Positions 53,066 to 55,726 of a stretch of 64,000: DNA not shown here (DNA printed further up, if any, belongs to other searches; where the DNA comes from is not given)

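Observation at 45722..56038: Compact VirB/D4 type IV secretion locus lacking recognisable virB1, B3, B5 and B7, with an enlarged VirB6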

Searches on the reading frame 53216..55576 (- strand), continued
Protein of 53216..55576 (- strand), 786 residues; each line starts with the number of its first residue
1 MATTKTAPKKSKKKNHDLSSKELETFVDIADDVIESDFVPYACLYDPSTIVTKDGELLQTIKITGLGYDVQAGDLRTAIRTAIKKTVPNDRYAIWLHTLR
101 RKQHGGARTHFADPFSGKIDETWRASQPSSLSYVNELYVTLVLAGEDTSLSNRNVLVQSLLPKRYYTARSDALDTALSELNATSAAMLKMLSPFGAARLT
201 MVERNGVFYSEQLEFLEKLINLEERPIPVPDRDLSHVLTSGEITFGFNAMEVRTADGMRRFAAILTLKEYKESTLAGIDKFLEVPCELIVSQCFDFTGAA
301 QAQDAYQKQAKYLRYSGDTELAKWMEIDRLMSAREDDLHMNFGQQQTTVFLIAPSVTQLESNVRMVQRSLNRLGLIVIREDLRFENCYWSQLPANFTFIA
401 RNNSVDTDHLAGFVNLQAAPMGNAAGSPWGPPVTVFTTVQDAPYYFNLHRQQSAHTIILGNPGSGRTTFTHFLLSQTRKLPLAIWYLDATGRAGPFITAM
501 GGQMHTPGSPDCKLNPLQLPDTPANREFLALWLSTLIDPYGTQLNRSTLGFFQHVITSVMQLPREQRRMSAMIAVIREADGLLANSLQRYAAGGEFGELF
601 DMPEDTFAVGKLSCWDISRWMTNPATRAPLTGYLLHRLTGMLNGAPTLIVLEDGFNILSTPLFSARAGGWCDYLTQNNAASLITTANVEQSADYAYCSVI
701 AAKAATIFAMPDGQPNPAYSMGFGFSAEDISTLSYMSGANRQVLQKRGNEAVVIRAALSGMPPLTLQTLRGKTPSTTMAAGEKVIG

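Call 75: find_homologous_proteins(query=A3, max_evalue=1e-30)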
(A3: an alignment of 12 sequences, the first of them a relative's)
Query A3 (12 sequences) (801 aa, profile of the alignment): 791 proteins with E <= 1e-30 among 8000 candidates; the best 120 are listed.
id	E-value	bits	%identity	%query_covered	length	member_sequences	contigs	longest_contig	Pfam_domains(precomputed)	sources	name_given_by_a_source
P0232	0.0e+0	1176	43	98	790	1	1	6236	PF27097.1,PF03135.20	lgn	-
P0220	0.0e+0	1155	43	97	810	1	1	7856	PF27097.1,PF03135.20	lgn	-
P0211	0.0e+0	1149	42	96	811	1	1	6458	PF27097.1,PF03135.20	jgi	jgi:type IV secretion system protein VirB4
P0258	0.0e+0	1146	41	98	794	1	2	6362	PF27097.1,PF03135.20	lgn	-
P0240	0.0e+0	1145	40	95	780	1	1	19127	PF27097.1,PF03135.20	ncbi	-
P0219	0.0e+0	1142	100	100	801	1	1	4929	PF27097.1,PF03135.20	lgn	-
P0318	0.0e+0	1126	43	98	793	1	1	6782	PF27097.1,PF03135.20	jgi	-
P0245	0.0e+0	1101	39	98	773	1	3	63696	PF27097.1,PF03135.20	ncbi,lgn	-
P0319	0.0e+0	1094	43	98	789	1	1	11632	PF27097.1,PF03135.20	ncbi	-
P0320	0.0e+0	1092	43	98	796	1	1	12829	PF27097.1,PF03135.20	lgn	-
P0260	0.0e+0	1078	38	96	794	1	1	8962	PF27097.1,PF03135.20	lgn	-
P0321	0.0e+0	1068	43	97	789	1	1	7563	PF27097.1,PF03135.20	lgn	-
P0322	0.0e+0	1062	46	98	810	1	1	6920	PF27097.1,PF03135.20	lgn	-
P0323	0.0e+0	1061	41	99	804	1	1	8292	PF27097.1,PF03135.20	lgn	-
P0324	0.0e+0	1060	40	96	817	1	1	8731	PF27097.1,PF03135.20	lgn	-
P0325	0.0e+0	1060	41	100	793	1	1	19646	PF27097.1,PF03135.20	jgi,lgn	-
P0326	0.0e+0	1060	65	99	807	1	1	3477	PF27097.1,PF03135.20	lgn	-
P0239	0.0e+0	1055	40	96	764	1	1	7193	PF27097.1,PF03135.20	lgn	-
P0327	0.0e+0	1055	41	97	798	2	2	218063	PF27097.1,PF03135.20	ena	-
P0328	0.0e+0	1054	40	99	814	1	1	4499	PF27097.1,PF03135.20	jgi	-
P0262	0.0e+0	1052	37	98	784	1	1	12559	PF27097.1,PF03135.20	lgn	-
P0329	0.0e+0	1046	39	97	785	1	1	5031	PF27097.1,PF03135.20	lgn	-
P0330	0.0e+0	1044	39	97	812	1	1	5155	PF27097.1,PF03135.20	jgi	jgi:type IV secretion system protein VirB4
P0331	0.0e+0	1041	40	100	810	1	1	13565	PF27097.1,PF03135.20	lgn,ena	-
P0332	0.0e+0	1040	43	98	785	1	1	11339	PF27097.1,PF03135.20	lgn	-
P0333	0.0e+0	1037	40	99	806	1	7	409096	PF27097.1,PF03135.20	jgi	jgi:type IV secretion system protein VirB4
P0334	0.0e+0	1037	40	96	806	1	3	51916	PF27097.1,PF03135.20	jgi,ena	-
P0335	0.0e+0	1036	39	97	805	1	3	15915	PF27097.1,PF03135.20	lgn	-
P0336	0.0e+0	1035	39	97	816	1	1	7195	PF27097.1,PF03135.20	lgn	-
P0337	0.0e+0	1034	38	98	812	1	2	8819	PF27097.1,PF03135.20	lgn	-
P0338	0.0e+0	1031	41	97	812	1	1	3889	PF27097.1,PF03135.20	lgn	-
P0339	0.0e+0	1029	41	98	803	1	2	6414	PF27097.1,PF03135.20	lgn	-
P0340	0.0e+0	1027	39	100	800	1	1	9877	PF27097.1,PF12846.14,PF03135.20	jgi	jgi:type IV secretion system protein VirB4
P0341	0.0e+0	1024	37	95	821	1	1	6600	PF27097.1,PF03135.20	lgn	-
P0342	0.0e+0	1024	39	95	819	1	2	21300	PF27097.1,PF03135.20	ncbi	-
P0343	0.0e+0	1024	39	100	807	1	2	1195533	PF27097.1,PF03135.20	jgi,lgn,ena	-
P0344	0.0e+0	1023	39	96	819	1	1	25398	PF27097.1,PF03135.20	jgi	jgi:type IV secretion system protein VirB4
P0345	0.0e+0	1022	40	97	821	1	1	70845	PF27097.1,PF03135.20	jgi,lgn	-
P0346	0.0e+0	1022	40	97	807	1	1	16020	PF27097.1,PF03135.20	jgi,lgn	-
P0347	0.0e+0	1022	40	96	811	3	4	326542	PF27097.1,PF03135.20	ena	-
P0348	0.0e+0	1020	39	96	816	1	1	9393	PF27097.1,PF03135.20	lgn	-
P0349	0.0e+0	1018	40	99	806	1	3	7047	PF27097.1,PF03135.20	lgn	-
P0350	0.0e+0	1017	39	96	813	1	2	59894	PF27097.1,PF03135.20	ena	-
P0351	0.0e+0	1017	41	100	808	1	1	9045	PF27097.1,PF03135.20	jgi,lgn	-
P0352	0.0e+0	1016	39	96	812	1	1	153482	PF27097.1,PF03135.20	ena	-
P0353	0.0e+0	1016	39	99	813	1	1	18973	PF27097.1,PF03135.20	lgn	-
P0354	0.0e+0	1015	39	98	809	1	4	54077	PF27097.1,PF03135.20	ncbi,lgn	-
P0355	0.0e+0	1013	41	99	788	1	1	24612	PF27097.1,PF03135.20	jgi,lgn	-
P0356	1.3e-298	1011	41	99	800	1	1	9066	PF27097.1,PF03135.20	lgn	-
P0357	2.0e-298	1010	41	99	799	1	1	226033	PF27097.1,PF03135.20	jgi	-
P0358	2.6e-298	1010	42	99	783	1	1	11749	PF27097.1,PF03135.20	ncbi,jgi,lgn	-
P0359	5.8e-298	1009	38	97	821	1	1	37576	PF27097.1,PF03135.20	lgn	-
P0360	1.1e-297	1008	41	95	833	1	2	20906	PF27097.1,PF03135.20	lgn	-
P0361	1.1e-297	1008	38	96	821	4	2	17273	PF27097.1,PF03135.20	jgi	jgi:type IV secretion system protein VirB4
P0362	1.2e-297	1008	40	99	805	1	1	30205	PF27097.1,PF03135.20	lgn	-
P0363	1.3e-297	1007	40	100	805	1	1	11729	PF27097.1,PF03135.20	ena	-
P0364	1.8e-297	1007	39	96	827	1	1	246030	PF27097.1,PF03135.20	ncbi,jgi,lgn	-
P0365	1.9e-297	1007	40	97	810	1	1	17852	PF27097.1,PF03135.20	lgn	-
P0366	2.7e-297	1006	40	97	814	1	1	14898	PF27097.1,PF03135.20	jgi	jgi:type IV secretion system protein VirB4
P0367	3.6e-297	1006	39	97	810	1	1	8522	PF27097.1,PF03135.20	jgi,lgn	-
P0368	4.3e-297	1006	39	100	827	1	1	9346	PF27097.1,PF03135.20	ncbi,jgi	jgi:type IV secretion system protein VirB4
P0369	7.2e-297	1005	40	97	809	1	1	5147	PF27097.1,PF03135.20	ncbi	-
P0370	1.1e-296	1004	39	100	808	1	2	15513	PF27097.1,PF03135.20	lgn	-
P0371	4.6e-296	1002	40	96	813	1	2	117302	PF27097.1,PF03135.20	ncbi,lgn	-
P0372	6.2e-296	1002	40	99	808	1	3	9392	PF27097.1,PF03135.20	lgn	-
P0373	8.6e-296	1001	38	97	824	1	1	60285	PF27097.1,PF03135.20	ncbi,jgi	jgi:type IV secretion system protein VirB4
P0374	1.2e-295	1001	39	99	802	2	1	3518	PF27097.1,PF03135.20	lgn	-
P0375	2.5e-295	1000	40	99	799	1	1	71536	PF27097.1,PF03135.20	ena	-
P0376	6.1e-295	999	40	96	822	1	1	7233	PF27097.1,PF03135.20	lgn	-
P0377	1.3e-294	997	41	99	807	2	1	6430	PF27097.1,PF03135.20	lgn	-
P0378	1.6e-294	997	39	98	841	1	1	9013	PF27097.1,PF03135.20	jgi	-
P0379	6.8e-294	995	39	95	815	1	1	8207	PF27097.1,PF03135.20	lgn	-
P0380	9.0e-294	995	39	96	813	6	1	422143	PF27097.1,PF03135.20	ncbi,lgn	-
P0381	2.2e-293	993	39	99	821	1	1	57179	PF27097.1,PF03135.20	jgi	jgi:type IV secretion system protein VirB4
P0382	2.6e-293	993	40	100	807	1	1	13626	PF27097.1,PF03135.20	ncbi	-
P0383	2.7e-293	993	38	96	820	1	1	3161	PF27097.1,PF03135.20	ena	-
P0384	3.9e-293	993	42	96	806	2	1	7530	PF27097.1,PF03135.20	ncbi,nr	ncbi:MAG: hypothetical protein EBR02_07765 [Alphaproteobacteria bacterium]|nr:hypothetical protein [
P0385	4.1e-293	993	40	100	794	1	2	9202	PF27097.1,PF03135.20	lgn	-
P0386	4.8e-292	989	39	100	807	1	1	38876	PF27097.1,PF03135.20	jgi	jgi:type IV secretion system protein VirB4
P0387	5.4e-292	989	38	100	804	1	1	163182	PF27097.1,PF03135.20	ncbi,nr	ncbi:MAG: hypothetical protein SFT92_09990 [Rickettsiales bacterium]|nr:hypothetical protein [Ricket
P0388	2.2e-290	984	39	99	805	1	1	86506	PF27097.1,PF03135.20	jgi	-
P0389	1.0e-288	978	40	96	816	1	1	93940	PF27097.1,PF03135.20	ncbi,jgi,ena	jgi:type IV secretion system protein VirB4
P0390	2.2e-288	977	39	100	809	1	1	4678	PF27097.1,PF03135.20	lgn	-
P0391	4.1e-288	976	37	99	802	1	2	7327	PF27097.1,PF03135.20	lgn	-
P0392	2.9e-287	973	41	97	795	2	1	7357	PF27097.1,PF03135.20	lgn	-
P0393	5.2e-287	972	37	100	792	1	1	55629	PF27097.1,PF03135.20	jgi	jgi:type IV secretion system protein VirB4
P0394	2.3e-286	970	41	97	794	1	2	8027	PF27097.1,PF03135.20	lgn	-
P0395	3.6e-285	966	39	100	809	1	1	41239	PF27097.1,PF03135.20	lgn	-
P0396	1.5e-283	961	37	96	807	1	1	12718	PF27097.1,PF03135.20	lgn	-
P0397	2.7e-283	960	38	99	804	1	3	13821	PF27097.1,PF03135.20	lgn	-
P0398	4.6e-283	959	38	100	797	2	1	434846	PF27097.1,PF03135.20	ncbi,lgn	ncbi:MAG: hypothetical protein ACN2B6_11200 [Rickettsiales bacterium]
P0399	1.1e-281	955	38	97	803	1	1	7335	PF27097.1,PF03135.20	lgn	-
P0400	1.9e-281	954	34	95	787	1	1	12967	PF27097.1,PF03135.20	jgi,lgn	-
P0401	4.0e-281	953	38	99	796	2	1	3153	PF27097.1,PF03135.20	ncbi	ncbi:MAG: hypothetical protein AB7L92_09305, partial [Alphaproteobacteria bacterium]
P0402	1.8e-280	951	39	99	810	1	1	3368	PF27097.1,PF03135.20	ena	-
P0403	1.4e-279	948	39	96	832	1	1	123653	PF27097.1,PF03135.20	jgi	jgi:type IV secretion system protein VirB4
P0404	4.6e-279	946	35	99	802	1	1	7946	PF27097.1,PF03135.20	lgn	-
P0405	3.4e-278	943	39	100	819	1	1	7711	PF27097.1,PF03135.20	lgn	-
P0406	8.8e-277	939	38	100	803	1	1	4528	PF27097.1,PF03135.20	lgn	-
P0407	5.1e-276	936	38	100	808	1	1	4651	PF27097.1,PF03135.20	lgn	-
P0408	1.9e-275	934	40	97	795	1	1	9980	PF27097.1,PF03135.20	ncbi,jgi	jgi:type IV secretion system protein VirB4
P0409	4.2e-275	933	39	99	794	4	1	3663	PF27097.1,PF03135.20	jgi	jgi:type IV secretion system protein VirB4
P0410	5.4e-275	933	38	97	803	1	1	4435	PF27097.1,PF03135.20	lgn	-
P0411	1.2e-273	928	36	97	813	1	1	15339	PF27097.1,PF03135.20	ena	-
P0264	5.0e-269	913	37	96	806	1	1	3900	PF27097.1,PF03135.20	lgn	-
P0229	2.0e-268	911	37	96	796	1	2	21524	PF27097.1,PF03135.20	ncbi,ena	-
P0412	2.6e-267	907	36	96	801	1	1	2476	PF27097.1,PF03135.20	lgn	-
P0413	2.1e-265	901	38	97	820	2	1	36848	PF27097.1,PF03135.20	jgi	-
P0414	1.8e-264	898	37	97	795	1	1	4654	PF27097.1,PF03135.20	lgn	-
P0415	1.4e-262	892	36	98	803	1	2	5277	PF27097.1,PF03135.20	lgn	-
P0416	1.4e-262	892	38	97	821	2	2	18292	PF27097.1,PF03135.20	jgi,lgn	-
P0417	1.5e-261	888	35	99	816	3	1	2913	PF27097.1,PF03135.20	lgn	-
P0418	2.6e-261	887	39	85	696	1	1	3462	PF27097.1,PF03135.20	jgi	jgi:type IV secretion system protein VirB4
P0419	3.3e-261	887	35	97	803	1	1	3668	PF27097.1,PF03135.20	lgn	-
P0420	4.5e-261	887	36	96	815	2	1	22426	PF27097.1,PF03135.20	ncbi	ncbi:MAG: hypothetical protein ABL867_01755 [Rickettsiales bacterium]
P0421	5.3e-261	886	36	96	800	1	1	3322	PF27097.1,PF03135.20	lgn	-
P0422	6.0e-261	886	35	97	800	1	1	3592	PF27097.1,PF03135.20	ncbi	-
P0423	9.2e-261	886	38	99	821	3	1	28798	PF27097.1,PF03135.20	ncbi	-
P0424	1.4e-259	882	35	100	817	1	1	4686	PF27097.1,PF03135.20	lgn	-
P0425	3.6e-259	880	35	99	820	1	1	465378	PF27097.1,PF03135.20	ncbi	-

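Call 76: find_encoding_contigs(protein=P0343, flank=10000, max_places=1)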
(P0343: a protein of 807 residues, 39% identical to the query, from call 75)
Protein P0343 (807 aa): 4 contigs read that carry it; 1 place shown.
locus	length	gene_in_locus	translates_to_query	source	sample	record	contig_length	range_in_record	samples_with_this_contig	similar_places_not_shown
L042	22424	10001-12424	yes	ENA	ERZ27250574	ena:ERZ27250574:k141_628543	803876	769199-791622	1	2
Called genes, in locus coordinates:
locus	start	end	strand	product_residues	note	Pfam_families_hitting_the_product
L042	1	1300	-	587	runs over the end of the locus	PF01321:Creatinase_N, PF16189:Creatinase_N_2, PF00557:Peptidase_M24, PF16188:Peptidase_M24_C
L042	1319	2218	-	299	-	PF06325:PrmA, PF01135:PCMT (weak), PF05175:MTS, PF13489:Methyltransf_23 (weak), PF02475:TRM5-TYW2_MTfase (weak), PF13847:Methyltransf_31 (weak), PF13649:Methyltransf_25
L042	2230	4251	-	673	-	PF22745:Nlig-Ia, PF01653:DNA_ligase_aden, PF03120:OB_DNA_ligase, PF03119:DNA_ligase_ZBD, PF12826:HHH_2, PF00533:BRCT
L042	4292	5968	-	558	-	PF02463:SMC_N, PF13476:AAA_23, PF13304:AAA_21 (faint)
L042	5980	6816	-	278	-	PF13428:TPR_14 (faint), PF13512:TPR_18, PF07719:TPR_2 (faint), PF13525:YfiO, PF13174:TPR_6 (faint), PF13432:TPR_16 (weak), PF14559:TPR_19 (faint)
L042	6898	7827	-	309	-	PF03331:LpxC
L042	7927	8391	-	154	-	PF14588:YjgF_endoribonc, PF01042:Ribonuc_L-PSP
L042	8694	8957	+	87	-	PF04956:TrbC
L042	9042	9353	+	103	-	PF04956:TrbC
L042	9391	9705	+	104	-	PF04956:TrbC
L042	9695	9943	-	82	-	-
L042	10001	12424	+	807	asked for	PF27097:VirB4_TrbE_N, PF03135:CagE_TrbE_VirB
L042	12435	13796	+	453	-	PF04610:TrbL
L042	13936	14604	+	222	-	PF04335:VirB8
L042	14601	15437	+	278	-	PF03524:CagX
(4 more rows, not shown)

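Call 77: find_encoding_contigs(protein=P0398, flank=10000, max_places=1)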
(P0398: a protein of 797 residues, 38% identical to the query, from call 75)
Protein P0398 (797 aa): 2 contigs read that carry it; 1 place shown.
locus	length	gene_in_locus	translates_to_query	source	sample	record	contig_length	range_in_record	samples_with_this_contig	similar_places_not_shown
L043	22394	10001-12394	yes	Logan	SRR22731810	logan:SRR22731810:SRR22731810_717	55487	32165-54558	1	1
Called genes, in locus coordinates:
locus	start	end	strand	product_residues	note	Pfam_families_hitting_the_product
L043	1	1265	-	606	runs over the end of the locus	PF00009:GTP_EFTU, PF22042:EF-G_D2, PF03144:GTP_EFTU_D2, PF00679:EFG_C, PF21018:BipA_C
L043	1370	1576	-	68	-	PF00313:CSD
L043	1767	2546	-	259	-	PF01513:NAD_kinase (weak), PF20143:NAD_kinase_C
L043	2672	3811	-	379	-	PF10098:DUF2336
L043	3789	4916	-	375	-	PF10098:DUF2336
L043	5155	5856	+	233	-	PF01144:CoA_trans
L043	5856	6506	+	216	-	PF01144:CoA_trans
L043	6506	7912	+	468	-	PF01564:Spermine_synth (faint)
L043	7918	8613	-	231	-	PF05857:TraX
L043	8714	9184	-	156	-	PF14588:YjgF_endoribonc, PF01042:Ribonuc_L-PSP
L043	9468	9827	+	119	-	PF04956:TrbC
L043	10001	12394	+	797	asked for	PF27097:VirB4_TrbE_N, PF03135:CagE_TrbE_VirB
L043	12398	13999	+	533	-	PF04610:TrbL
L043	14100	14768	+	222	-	PF04335:VirB8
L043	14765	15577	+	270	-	PF03524:CagX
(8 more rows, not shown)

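Call 79: find_encoding_contigs(protein=P0183, flank=10000, max_places=1)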
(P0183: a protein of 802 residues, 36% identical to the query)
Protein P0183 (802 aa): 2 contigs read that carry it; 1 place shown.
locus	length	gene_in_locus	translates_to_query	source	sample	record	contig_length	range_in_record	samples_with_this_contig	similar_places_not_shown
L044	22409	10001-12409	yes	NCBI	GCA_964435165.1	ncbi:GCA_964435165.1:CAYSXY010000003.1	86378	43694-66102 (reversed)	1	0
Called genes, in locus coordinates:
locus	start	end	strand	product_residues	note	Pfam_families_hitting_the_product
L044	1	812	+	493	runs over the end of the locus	PF00478:IMPDH, PF00571:CBS, PF03060:NMO, PF00977:His_biosynth (faint), PF01070:FMN_dh (weak), PF01645:Glu_synthase (weak)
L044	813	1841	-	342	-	-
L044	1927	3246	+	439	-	PF22458:RsmF-B_ferredox, PF01189:Methyltr_RsmB-F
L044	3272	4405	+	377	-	PF01551:Peptidase_M23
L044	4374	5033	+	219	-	PF04519:Bactofilin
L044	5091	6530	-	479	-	PF03448:MgtE_N, PF00571:CBS, PF01769:MgtE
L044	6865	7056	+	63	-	PF03966:Trm112p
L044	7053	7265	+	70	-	PF21839:DUF6898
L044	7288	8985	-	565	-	PF01235:Na_Ala_symp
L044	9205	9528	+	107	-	PF04956:TrbC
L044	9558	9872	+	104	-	PF04956:TrbC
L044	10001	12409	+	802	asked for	PF27097:VirB4_TrbE_N, PF03135:CagE_TrbE_VirB, PF12846:AAA_10 (faint), PF19044:P-loop_TraG (weak)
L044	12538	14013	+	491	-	PF04610:TrbL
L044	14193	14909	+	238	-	PF04335:VirB8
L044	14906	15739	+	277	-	PF03524:CagX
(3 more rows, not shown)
